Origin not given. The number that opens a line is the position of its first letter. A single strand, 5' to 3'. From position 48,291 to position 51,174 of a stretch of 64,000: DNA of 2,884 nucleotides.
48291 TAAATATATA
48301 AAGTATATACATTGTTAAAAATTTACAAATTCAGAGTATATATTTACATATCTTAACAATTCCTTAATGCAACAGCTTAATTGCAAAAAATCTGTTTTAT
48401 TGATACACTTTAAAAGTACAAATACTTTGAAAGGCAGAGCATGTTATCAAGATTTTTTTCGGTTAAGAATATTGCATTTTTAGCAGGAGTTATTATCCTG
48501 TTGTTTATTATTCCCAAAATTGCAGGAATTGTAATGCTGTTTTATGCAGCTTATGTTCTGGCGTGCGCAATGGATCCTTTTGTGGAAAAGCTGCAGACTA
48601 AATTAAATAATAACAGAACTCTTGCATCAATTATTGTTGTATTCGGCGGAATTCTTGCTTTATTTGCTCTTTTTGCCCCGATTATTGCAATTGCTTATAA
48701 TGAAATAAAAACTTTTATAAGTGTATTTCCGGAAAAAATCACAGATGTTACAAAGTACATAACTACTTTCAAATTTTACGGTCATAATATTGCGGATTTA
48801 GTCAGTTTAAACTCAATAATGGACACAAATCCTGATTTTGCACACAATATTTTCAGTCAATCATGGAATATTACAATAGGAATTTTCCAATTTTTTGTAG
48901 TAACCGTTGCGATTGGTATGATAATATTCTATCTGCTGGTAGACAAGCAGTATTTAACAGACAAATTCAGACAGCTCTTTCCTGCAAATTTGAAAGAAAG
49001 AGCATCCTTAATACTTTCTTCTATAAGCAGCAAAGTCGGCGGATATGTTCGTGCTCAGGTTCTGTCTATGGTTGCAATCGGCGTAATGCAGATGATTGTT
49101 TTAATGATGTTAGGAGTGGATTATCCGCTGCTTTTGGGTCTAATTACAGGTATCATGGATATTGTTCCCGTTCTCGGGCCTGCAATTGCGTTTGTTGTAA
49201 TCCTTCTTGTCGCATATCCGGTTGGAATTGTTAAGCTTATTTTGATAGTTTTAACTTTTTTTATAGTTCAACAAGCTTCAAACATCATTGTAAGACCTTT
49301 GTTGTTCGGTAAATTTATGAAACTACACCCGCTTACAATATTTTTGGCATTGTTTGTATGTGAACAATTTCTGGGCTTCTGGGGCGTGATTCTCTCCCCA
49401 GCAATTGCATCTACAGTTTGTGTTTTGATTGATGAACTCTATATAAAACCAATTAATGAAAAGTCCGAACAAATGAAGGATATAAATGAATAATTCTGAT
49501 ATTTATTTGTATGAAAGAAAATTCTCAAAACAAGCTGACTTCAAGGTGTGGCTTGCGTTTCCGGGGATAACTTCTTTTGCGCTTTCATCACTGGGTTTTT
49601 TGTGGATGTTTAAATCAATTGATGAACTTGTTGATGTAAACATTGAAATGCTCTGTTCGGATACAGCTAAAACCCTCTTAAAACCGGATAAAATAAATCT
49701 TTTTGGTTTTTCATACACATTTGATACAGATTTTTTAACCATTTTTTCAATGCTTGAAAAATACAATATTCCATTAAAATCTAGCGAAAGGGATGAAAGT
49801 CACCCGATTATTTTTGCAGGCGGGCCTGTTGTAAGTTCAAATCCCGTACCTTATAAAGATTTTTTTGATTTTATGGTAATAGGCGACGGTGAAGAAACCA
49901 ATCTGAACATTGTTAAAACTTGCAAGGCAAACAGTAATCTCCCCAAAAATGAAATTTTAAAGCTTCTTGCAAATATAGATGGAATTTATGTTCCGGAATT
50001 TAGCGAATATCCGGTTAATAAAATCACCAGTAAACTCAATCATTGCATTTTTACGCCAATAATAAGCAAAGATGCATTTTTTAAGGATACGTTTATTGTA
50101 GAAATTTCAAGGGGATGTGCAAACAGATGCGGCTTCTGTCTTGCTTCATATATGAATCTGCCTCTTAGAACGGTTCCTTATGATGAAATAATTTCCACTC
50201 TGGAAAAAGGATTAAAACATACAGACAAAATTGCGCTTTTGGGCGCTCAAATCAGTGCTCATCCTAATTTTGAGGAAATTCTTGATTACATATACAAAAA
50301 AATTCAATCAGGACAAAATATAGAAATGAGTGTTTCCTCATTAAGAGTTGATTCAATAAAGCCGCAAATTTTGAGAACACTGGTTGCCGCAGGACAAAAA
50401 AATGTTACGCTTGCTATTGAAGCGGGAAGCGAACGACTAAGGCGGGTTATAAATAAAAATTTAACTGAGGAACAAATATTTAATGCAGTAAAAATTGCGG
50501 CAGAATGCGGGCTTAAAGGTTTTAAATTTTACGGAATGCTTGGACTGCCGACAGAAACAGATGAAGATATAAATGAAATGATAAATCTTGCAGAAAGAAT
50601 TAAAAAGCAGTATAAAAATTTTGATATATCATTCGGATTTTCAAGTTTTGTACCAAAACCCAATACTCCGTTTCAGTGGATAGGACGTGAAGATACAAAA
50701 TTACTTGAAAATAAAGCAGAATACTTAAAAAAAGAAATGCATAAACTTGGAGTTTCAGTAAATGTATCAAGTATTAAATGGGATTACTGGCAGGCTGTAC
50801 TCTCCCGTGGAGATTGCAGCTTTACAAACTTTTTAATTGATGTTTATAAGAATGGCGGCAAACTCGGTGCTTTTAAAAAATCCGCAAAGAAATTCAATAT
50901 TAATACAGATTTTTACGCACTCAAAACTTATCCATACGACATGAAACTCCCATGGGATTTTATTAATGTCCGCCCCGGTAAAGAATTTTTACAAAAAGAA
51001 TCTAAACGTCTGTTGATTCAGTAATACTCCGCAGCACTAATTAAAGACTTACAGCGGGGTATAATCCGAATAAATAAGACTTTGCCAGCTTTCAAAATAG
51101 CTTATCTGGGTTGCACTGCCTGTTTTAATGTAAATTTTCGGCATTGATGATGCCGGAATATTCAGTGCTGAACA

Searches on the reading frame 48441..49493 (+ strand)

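Call 93: search_protein_families(library=pfam, proteins=[window:48441-49493:+], max_evalue=0.00001)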
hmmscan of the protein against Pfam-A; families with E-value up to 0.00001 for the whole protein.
window:48441-49493:+ (350 aa): 1 family
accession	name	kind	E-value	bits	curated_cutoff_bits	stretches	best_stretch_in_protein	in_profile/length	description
PF01594.21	AI-2E_transport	-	3.8e-50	171.4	34.3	1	14-333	5-326/327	AI-2E family transporter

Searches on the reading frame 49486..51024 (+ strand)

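Call 93: search_protein_families(library=pfam, proteins=[window:49486-51024:+], max_evalue=0.00001)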
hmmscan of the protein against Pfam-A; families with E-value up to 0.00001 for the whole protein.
window:49486-51024:+ (512 aa): 2 families
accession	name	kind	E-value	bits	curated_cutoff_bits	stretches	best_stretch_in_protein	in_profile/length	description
PF19864.5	Radical_SAM_N2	-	4.3e-28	98.1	29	1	68-170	48-151/151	Radical SAM proteins, N-terminal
PF04055.27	Radical_SAM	-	6.1e-27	95.3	29.5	1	205-369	1-166/166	Radical SAM superfamily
